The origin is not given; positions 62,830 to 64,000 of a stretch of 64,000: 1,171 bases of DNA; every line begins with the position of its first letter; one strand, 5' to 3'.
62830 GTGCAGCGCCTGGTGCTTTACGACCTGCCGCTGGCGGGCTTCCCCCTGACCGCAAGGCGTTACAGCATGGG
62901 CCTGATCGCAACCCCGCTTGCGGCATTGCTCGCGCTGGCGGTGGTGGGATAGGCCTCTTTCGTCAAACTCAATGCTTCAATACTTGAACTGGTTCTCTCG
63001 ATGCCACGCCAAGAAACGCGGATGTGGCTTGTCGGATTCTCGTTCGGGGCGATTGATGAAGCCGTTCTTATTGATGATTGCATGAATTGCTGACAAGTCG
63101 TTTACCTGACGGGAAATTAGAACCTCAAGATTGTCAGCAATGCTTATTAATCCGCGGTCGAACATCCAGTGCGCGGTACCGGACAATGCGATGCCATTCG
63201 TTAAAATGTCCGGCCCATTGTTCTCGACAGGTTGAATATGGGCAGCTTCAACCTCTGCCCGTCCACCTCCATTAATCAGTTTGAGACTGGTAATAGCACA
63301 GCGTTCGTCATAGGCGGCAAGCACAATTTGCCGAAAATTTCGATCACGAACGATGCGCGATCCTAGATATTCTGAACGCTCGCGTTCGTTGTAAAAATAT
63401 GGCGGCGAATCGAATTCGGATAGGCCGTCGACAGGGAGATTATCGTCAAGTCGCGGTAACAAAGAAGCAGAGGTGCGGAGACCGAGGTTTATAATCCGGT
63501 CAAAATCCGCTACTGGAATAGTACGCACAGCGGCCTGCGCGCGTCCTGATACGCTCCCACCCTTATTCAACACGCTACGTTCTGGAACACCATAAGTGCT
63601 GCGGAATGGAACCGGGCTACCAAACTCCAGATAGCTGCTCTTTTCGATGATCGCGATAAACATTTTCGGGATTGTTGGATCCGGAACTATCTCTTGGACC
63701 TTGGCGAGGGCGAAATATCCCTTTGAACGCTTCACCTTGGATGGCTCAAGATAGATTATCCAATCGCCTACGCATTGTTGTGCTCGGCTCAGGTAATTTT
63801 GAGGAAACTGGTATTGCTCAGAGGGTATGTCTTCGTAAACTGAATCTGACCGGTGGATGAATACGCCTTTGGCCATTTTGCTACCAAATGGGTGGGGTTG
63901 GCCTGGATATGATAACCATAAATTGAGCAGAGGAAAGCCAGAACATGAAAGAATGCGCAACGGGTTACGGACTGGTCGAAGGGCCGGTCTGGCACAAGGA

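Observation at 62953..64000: Low-GC HNH endonuclease at the window edge: possible defence (type IV/modification-dependent restriction) gene in an acquired islet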

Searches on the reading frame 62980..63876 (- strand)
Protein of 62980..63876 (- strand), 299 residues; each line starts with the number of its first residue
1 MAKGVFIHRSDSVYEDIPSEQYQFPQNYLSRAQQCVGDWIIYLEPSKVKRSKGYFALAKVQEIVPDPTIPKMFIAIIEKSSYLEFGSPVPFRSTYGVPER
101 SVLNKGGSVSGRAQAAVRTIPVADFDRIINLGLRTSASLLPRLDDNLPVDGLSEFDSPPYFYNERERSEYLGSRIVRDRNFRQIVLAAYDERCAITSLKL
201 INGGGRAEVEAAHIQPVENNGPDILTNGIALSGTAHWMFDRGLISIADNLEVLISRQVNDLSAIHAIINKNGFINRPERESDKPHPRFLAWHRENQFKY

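Call 4: search_protein_families(library=pfam, proteins=[window:62980-63876:-], max_evalue=1)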
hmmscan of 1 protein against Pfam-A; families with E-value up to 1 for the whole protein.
window:62980-63876:- (299 aa): 2 families
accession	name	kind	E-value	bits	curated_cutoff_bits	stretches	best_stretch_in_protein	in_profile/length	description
PF13391.12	HNH_2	-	1.1e-08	35.2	21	1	193-246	1-65/66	HNH endonuclease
PF24191.1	Mycobacteriophage_TM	-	0.091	13.8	31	1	228-249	13-34/42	Mycobacteriophage protein with transmembrane helix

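Call 5: search_protein_families(library=padloc, proteins=[window:62980-63876:-], max_evalue=1)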
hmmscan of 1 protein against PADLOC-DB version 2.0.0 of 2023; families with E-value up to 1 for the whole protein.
window:62980-63876:- (299 aa): 2 families
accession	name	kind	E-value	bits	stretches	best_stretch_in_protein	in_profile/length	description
PDLC04132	HNH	-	3.1e-17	60.6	1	161-298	138-273/286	-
PDLC03546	HNH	-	0.00017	18.7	1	176-280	157-255/282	Type II restriction enzyme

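Call 6: search_protein_families(library=ncbifam, proteins=[window:62980-63876:-], max_evalue=1)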
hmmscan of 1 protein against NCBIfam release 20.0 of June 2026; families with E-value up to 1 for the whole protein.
window:62980-63876:- (299 aa): 1 family
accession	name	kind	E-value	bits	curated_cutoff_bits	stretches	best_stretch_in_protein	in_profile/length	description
NF045808.1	PT-DNA_restrict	exception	2.3e-27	95.9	180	1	174-298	158-284/284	phosphorothioated DNA-binding restriction endonuclease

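Call 7: search_solved_structures(query=window:62980-63876:-, max_evalue=1, show_alignments=3)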
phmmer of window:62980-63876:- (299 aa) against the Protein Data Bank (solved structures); distinct sequences matched with E-value up to 1: 2.
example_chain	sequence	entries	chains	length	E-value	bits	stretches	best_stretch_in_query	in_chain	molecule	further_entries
6yex_A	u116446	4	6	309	2e-05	27.2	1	171-298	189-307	HNH endonuclease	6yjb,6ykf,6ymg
6ghs_A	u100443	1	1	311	0.0048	19.4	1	174-254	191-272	TagI restriction endonuclease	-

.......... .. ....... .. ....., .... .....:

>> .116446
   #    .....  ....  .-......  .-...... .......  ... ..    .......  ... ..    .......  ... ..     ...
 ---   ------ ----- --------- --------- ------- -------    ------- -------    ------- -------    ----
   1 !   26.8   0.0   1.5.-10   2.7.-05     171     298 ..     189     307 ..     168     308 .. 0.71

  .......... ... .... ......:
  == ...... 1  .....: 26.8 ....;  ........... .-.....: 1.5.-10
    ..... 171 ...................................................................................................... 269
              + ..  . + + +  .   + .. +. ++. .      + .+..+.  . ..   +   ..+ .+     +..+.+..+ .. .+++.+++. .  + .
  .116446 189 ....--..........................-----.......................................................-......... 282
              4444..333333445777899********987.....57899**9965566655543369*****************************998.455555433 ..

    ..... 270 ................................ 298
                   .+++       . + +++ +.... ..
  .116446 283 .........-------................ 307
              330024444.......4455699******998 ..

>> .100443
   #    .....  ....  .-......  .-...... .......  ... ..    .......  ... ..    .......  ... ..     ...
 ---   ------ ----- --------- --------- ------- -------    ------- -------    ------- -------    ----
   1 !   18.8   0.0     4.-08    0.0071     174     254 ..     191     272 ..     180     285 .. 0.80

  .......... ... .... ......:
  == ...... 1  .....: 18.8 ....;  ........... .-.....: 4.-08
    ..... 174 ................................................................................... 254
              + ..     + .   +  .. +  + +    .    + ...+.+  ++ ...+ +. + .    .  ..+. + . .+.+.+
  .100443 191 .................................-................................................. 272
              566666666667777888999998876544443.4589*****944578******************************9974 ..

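Call 8: find_encoding_contigs(protein=window:62980-63876:-, flank=10000, max_places=10)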
Protein window:62980-63876:- (299 aa): no gene with exactly this product is on record in the collection.

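Call 9: find_homologous_proteins(query=window:62980-63876:-)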
Query window:62980-63876:- (299 aa): 7777 proteins with E <= 0.001 among 8000 candidates; the best 120 are listed.
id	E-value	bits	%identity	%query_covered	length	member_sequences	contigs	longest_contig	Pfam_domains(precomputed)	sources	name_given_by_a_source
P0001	2.0e-198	676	100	100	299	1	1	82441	PF13391.13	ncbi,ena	-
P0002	7.8e-158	542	80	100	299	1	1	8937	PF13391.13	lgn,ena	-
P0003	3.5e-156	537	79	100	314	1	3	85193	PF13391.13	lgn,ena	-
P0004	5.3e-147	507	73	100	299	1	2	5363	PF13391.13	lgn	-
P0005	2.9e-143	494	71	100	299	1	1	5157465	PF13391.13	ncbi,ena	-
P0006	2.8e-141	488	69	100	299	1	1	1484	PF13391.13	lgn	-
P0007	1.6e-135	469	67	100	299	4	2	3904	PF13391.13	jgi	jgi:putative restriction endonuclease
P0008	5.0e-133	461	66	100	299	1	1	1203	PF13391.13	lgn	-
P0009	6.1e-132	457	64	100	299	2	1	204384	PF13391.13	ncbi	ncbi:MAG: HNH endonuclease [Kiloniellales bacterium]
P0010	6.5e-130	451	66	100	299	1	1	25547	PF13391.13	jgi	-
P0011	6.9e-127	441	63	100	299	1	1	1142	PF13391.13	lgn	-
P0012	9.4e-127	440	65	100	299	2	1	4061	PF13391.13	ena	-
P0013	1.1e-126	440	63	100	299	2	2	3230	PF13391.13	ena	-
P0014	2.0e-126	439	64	100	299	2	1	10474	PF13391.13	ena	-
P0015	1.7e-125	436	65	100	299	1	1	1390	PF13391.13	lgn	-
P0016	2.2e-125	436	66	100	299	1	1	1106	PF13391.13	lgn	-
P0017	3.6e-125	435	64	100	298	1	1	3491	PF13391.13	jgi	jgi:putative restriction endonuclease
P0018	4.5e-125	435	65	100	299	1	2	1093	PF13391.13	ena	-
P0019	6.6e-125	434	64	100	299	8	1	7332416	PF13391.13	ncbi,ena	-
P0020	1.2e-124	433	64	100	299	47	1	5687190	PF13391.13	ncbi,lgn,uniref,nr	ncbi:HNH endonuclease [Bosea sp. NBC_00550]|uniref:HNH endonuclease n=1 Tax=Bosea sp. NBC_00550 TaxI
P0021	2.8e-124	432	64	100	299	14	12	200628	PF13391.13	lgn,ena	-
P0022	4.7e-124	431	64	100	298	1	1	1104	PF13391.13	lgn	-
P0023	6.6e-124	431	64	100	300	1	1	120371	PF13391.13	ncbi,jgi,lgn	jgi:putative restriction endonuclease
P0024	9.6e-124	430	61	100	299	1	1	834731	PF13391.13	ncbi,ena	-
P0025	2.0e-123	429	64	100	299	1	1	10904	PF13391.13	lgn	-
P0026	2.0e-123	429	64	100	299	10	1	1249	PF13391.13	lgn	-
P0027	2.0e-123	429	64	100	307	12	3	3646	PF13391.13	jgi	jgi:putative restriction endonuclease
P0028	4.0e-123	428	64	100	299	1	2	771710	PF13391.13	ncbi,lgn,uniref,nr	ncbi:restriction endonuclease [Bosea sp. WAO]|uniref:HNH endonuclease n=1 Tax=Bosea sp. WAO TaxID=40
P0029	4.3e-123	428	65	100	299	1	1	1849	PF13391.13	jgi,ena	-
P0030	4.9e-123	428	64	100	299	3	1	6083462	PF13391.13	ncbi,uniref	ncbi:HNH endonuclease [Tardiphaga sp. 768_D3_N2_1]|uniref:HNH endonuclease n=1 Tax=Tardiphaga sp. 76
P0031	5.0e-123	428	64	100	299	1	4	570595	PF13391.13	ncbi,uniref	ncbi:HNH endonuclease [Mesorhizobium sp. M1348]|uniref:HNH endonuclease n=1 Tax=unclassified Mesorhi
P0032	6.7e-123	428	62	100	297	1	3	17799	PF13391.13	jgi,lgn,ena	-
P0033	6.7e-123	428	63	100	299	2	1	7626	PF13391.13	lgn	-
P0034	7.7e-123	427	63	100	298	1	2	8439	PF13391.13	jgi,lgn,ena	-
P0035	8.5e-123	427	64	100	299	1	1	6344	PF13391.13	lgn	-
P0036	9.9e-123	427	63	100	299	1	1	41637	PF13391.13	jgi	jgi:putative restriction endonuclease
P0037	1.0e-122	427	63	100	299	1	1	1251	PF13391.13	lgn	-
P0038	1.6e-122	426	64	100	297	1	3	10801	PF13391.13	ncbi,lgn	ncbi:MAG: HNH endonuclease [Pseudomonadota bacterium]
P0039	1.6e-122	426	64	100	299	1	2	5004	PF13391.13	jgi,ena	-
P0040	2.1e-122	426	63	100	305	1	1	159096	PF13391.13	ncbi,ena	-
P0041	2.4e-122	426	63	100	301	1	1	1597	PF13391.13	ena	-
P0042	2.5e-122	426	63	100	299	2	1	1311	PF13391.13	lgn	-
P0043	2.7e-122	426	63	100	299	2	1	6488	PF13391.13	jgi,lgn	jgi:putative restriction endonuclease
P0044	2.8e-122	426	64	100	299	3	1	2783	PF13391.13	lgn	-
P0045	2.8e-122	426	62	100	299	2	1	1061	PF13391.13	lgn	-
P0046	2.8e-122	426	64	100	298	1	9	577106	PF13391.13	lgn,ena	-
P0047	3.1e-122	425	63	100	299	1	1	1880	PF13391.13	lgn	-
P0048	3.2e-122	425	62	100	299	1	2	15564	PF13391.13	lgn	-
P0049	3.2e-122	425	62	100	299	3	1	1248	PF13391.13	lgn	-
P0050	3.6e-122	425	63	100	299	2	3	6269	PF13391.13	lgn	-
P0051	5.0e-122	425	63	100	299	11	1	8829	PF13391.13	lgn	-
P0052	5.2e-122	425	63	100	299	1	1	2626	PF13391.13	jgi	jgi:putative restriction endonuclease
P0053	6.2e-122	424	63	100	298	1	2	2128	PF13391.13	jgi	jgi:putative restriction endonuclease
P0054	6.6e-122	424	63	100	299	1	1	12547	PF13391.13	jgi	-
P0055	6.8e-122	424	64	100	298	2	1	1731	PF13391.13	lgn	-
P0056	7.0e-122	424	63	100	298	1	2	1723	PF13391.13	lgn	-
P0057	7.9e-122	424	62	100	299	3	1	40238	PF13391.13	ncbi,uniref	ncbi:HNH endonuclease [Xanthobacter autotrophicus]|uniref:HNH endonuclease n=1 Tax=Xanthobacter auto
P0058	8.5e-122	424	62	100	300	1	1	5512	PF13391.13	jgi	-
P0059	9.0e-122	424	63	100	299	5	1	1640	PF13391.13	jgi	jgi:putative restriction endonuclease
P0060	9.3e-122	424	63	100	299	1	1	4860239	PF13391.13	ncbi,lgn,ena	-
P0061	9.8e-122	424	64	100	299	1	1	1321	PF13391.13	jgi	jgi:putative restriction endonuclease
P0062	1.0e-121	424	62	100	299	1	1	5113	PF13391.13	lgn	-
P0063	1.1e-121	424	62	100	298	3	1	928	PF13391.13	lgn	-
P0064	1.1e-121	424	63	100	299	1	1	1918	PF13391.13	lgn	-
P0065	1.1e-121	424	63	100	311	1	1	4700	PF13391.13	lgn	-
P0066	1.2e-121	424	64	100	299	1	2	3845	PF13391.13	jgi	jgi:putative restriction endonuclease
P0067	1.3e-121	423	62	100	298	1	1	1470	PF13391.13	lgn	-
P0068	1.4e-121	423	63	100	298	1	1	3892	PF13391.13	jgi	jgi:putative restriction endonuclease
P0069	1.4e-121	423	65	100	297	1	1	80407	PF13391.13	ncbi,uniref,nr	ncbi:restriction endonuclease [Mesorhizobium loti]|uniref:Restriction endonuclease n=1 Tax=Rhizobium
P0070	1.4e-121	423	62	100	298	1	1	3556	PF13391.13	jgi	-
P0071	1.5e-121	423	64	100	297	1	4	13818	PF13391.13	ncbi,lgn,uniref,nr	ncbi:restriction endonuclease [Mesorhizobium sp. M4A.F.Ca.ET.022.05.2.1]|uniref:HNH endonuclease n=1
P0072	1.5e-121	423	63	100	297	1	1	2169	PF13391.13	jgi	jgi:putative restriction endonuclease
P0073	1.7e-121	423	62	100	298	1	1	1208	PF13391.13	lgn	-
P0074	1.7e-121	423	64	100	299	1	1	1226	PF13391.13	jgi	jgi:putative restriction endonuclease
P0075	1.7e-121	423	61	100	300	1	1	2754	PF13391.13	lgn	-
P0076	1.8e-121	423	64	100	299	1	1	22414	PF13391.13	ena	-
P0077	1.9e-121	423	63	100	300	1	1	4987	PF13391.13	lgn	-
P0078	1.9e-121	423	61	100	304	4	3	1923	PF13391.13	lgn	-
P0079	2.0e-121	423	63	100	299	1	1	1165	PF13391.13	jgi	jgi:putative restriction endonuclease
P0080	2.0e-121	423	63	100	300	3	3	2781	PF13391.13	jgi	jgi:putative restriction endonuclease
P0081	2.1e-121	423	63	100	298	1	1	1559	PF13391.13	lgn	-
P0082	2.2e-121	423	62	100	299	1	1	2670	PF13391.13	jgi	jgi:putative restriction endonuclease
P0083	2.2e-121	423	63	100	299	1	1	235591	PF13391.13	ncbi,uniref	ncbi:HNH endonuclease [Mesorhizobium sp. M1378]|uniref:HNH endonuclease n=1 Tax=Mesorhizobium sp. M1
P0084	2.4e-121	423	62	100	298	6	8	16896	PF13391.13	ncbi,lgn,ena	-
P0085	2.4e-121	423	62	100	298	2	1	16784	PF13391.13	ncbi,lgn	-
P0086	2.5e-121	422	63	100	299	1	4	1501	PF13391.13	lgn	-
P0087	2.6e-121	422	63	100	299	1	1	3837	PF13391.13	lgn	-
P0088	2.9e-121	422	60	100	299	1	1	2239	PF13391.13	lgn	-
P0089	2.9e-121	422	62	100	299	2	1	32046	PF13391.13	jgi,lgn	jgi:putative restriction endonuclease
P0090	2.9e-121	422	63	100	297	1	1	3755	PF13391.13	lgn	-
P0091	3.0e-121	422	64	100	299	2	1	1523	PF13391.13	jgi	jgi:putative restriction endonuclease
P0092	3.0e-121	422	63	100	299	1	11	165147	PF13391.13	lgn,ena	-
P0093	3.4e-121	422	65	100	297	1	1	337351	PF13391.13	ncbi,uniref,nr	ncbi:restriction endonuclease [Mesorhizobium hawassense]|uniref:Restriction endonuclease n=1 Tax=Mes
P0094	3.4e-121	422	63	100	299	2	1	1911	PF13391.13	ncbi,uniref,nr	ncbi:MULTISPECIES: HNH endonuclease [unclassified Xanthobacter]|uniref:HNH endonuclease n=1 Tax=uncl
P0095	3.7e-121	422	63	100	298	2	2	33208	PF13391.13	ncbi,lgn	ncbi:MAG: HNH endonuclease [Pseudomonadota bacterium]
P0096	3.7e-121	422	63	100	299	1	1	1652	PF13391.13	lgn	-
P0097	3.7e-121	422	63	100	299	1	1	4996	PF13391.13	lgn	-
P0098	3.8e-121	422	63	100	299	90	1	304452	PF13391.13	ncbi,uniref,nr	ncbi:HNH endonuclease [Mesorhizobium ventifaucium]|uniref:HNHc domain-containing protein n=1 Tax=Mes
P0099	4.4e-121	422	64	100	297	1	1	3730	PF13391.13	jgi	jgi:putative restriction endonuclease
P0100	4.5e-121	422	61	100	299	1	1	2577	PF13391.13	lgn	-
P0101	4.5e-121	422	62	100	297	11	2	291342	PF13391.13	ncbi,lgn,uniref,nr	ncbi:restriction endonuclease [Mesorhizobium sp. M2D.F.Ca.ET.223.01.1.1]|uniref:HNH endonuclease n=1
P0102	4.9e-121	422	63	100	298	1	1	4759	PF13391.13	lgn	-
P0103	5.0e-121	421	63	100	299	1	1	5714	PF13391.13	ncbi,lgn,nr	ncbi:MAG: restriction endonuclease [Mesorhizobium sp.]|nr:MAG: restriction endonuclease [Mesorhizobi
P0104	5.8e-121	421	64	100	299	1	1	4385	PF13391.13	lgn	-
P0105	5.9e-121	421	63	100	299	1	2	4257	PF13391.13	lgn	-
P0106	5.9e-121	421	63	100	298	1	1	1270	PF13391.13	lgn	-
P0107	6.0e-121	421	64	100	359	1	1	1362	PF13391.13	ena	-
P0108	6.3e-121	421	63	100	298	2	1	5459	PF13391.13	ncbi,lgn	-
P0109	6.7e-121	421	63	100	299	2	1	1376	PF13391.13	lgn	-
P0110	7.1e-121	421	62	100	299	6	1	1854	PF13391.13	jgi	jgi:putative restriction endonuclease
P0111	7.4e-121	421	62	100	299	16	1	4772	PF13391.13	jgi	jgi:putative restriction endonuclease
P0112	7.5e-121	421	64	100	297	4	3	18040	PF13391.13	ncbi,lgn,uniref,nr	ncbi:HNH endonuclease [Mesorhizobium sp.]|uniref:HNH endonuclease n=1 Tax=Mesorhizobium sp. TaxID=18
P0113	7.9e-121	421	64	100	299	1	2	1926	PF13391.13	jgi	jgi:putative restriction endonuclease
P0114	7.9e-121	421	63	100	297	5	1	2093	PF13391.13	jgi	-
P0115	8.4e-121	421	64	100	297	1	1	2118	PF13391.13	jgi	jgi:putative restriction endonuclease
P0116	9.0e-121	421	61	100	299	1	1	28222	PF13391.13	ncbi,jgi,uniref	ncbi:HNH endonuclease [Mesorhizobium sp.]|jgi:putative restriction endonuclease|uniref:HNH endonucle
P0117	9.1e-121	421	62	100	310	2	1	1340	PF13391.13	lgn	-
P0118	9.2e-121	421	63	100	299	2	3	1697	PF13391.13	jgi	jgi:putative restriction endonuclease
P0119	9.7e-121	421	64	100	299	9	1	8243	PF13391.13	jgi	-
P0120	9.8e-121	421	63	100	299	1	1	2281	PF13391.13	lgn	-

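Call 10: find_encoding_contigs(protein=P0001, flank=10000, max_places=4)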
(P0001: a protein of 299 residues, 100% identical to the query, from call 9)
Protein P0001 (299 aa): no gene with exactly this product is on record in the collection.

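Call 11: find_encoding_contigs(protein=P0005, flank=10000, max_places=3)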
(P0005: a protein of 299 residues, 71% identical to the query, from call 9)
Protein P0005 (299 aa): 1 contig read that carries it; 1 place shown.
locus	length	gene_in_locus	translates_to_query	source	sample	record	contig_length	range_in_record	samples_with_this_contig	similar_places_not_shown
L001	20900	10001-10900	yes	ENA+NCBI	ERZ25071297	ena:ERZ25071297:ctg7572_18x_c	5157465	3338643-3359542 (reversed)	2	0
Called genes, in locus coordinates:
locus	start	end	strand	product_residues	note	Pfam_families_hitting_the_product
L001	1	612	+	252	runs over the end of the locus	PF00005:ABC_tran, PF13304:AAA_21 (faint), PF12399:BCA_ABC_TP_C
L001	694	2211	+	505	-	PF00309:Sigma54_AID, PF04963:Sigma54_CBD, PF13560:HTH_31 (faint), PF04552:Sigma54_DBD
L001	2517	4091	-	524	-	PF01039:Carboxyl_trans, PF03255:ACCA (weak)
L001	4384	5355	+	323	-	PF00691:OmpA, PF00839:Cys_rich_FGFR (weak)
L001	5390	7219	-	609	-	PF00664:ABC_membrane, PF00005:ABC_tran, PF02463:SMC_N (weak)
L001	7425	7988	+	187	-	PF01844:HNH, PF14279:HNH_5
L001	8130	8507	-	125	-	-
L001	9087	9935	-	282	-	PF08450:SGL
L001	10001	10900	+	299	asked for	PF13391:HNH_2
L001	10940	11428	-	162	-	PF03773:ArsP_1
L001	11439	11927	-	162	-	PF03773:ArsP_1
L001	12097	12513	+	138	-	PF14347:DUF4399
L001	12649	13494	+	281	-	PF01177:Asp_Glu_race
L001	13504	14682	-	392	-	PF02515:CoA_transf_3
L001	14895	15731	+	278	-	PF02668:TauD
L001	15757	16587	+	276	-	PF02668:TauD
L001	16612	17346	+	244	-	PF06267:DUF1028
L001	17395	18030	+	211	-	PF04542:Sigma70_r2, PF08281:Sigma70_r4_2, PF04545:Sigma70_r4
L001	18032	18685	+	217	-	PF10099:RskA_C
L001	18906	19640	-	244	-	-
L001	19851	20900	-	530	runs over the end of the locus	PF00732:GMC_oxred_N, PF00890:FAD_binding_2 (faint), PF05199:GMC_oxred_C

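Call 16: find_related_loci(query=A1, collection=genome_contigs, flank=8000)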
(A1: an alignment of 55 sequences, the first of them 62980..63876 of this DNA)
Query A1 (299 aa) in genome_contigs; peptide patterns used: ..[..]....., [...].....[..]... (x = any residue, [..] = any of these).
600 stretches matched a pattern (row limit reached: there are more); 587 encode a relative of the query (tblastn E <= 1e-3); the best 80 are kept; 80 distinct loci.
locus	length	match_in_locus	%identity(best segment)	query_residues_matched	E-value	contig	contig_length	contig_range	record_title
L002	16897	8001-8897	61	1-299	7e-129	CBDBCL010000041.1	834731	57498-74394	MAG: Rhodospirillales bacterium isolate 27ce55e1-56a7-41d0-ad35-9a4444b0f2a3 genome assembly, contig: contig_41, whole g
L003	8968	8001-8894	65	1-298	2e-128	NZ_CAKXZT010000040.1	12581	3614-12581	Mesorhizobium escarrei isolate STM5069sample, whole genome shotgun sequence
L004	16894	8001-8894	63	1-298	1e-128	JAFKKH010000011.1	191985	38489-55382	MAG: Hyphomicrobiales bacterium isolate SCN18_25_1_16_R2_B_62_30 SCN18_25_1_16_R2_B_scaffold_75, whole genome shotgun se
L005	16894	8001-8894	63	1-299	6e-128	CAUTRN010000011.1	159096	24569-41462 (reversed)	MAG TPA_asm: uncultured Sphingomonadaceae bacterium isolate SRR17738114_bin.3_MetaWRAP_v1.3_MAG genome assembly, contig:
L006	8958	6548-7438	64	1-299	6e-128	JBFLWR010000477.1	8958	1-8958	MAG: Pseudomonadota bacterium isolate MAG037 MAG037_477, whole genome shotgun sequence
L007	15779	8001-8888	64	1-298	2e-127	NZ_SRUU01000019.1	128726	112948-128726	Mesorhizobium sp. M1C.F.Ca.ET.210.01.1.1 NODE_19_length_128726_cov_20.6396, whole genome shotgun sequence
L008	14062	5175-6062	65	1-298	1e-126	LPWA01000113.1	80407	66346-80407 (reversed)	Mesorhizobium loti strain UFLA 01-765 contig_33, whole genome shotgun sequence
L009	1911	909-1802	63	1-298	2e-135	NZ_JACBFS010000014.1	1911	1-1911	Xanthobacter sp. NM-25 NODE_15_length_1911_cov_36.929609, whole genome shotgun sequence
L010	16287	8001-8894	61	1-298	4e-126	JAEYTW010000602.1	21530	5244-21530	MAG: Proteobacteria bacterium isolate OH_CBlB_147 k127_775822, whole genome shotgun sequence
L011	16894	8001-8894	62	1-298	8e-126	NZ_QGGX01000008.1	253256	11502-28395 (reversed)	Aminobacter sp. AP02 Ga0189681_108, whole genome shotgun sequence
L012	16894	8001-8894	62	1-298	2e-125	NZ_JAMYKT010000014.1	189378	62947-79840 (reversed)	Mesorhizobium sp. M1428 M1428_contig00014, whole genome shotgun sequence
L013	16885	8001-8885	62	4-299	2e-125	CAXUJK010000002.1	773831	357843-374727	MAG TPA_asm: uncultured Sphingomonadaceae bacterium isolate private_T1887_metawrap_bin.6 genome assembly, contig: privat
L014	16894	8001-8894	61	1-298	2e-125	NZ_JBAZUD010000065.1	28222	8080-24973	MAG: Mesorhizobium sp. isolate SO_2017_GW1_219 NODE_7016_length_28222_cov_2.964157_OW334_2017, whole genome shotgun sequ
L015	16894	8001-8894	63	1-298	2e-125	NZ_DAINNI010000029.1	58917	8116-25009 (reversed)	MAG: Bradyrhizobium sp. isolate CTOTU2283 NODE_282_length_58917_cov_14.058238, whole genome shotgun sequence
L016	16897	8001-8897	61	1-298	7e-125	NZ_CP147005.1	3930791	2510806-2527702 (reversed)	Novosphingobium sp. BL-8A chromosome 1, complete sequence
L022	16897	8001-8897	60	1-299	2e-124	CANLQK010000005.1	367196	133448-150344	uncultured Rhodobacteraceae bacterium isolate 984-3Z.fasta genome assembly, contig: NODE_5, whole genome shotgun sequenc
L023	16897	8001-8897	61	1-299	2e-124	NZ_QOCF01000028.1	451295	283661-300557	Ruegeria sp. A3M17 A3M17_contig_6, whole genome shotgun sequence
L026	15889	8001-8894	60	1-298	5e-124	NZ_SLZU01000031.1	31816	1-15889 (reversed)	Primorskyibacter sedentarius strain DSM 104836 Ga0244736_131, whole genome shotgun sequence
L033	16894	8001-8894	60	1-298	6e-124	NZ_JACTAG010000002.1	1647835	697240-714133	Sulfitobacter aestuariivivens strain TSTF-M16 2, whole genome shotgun sequence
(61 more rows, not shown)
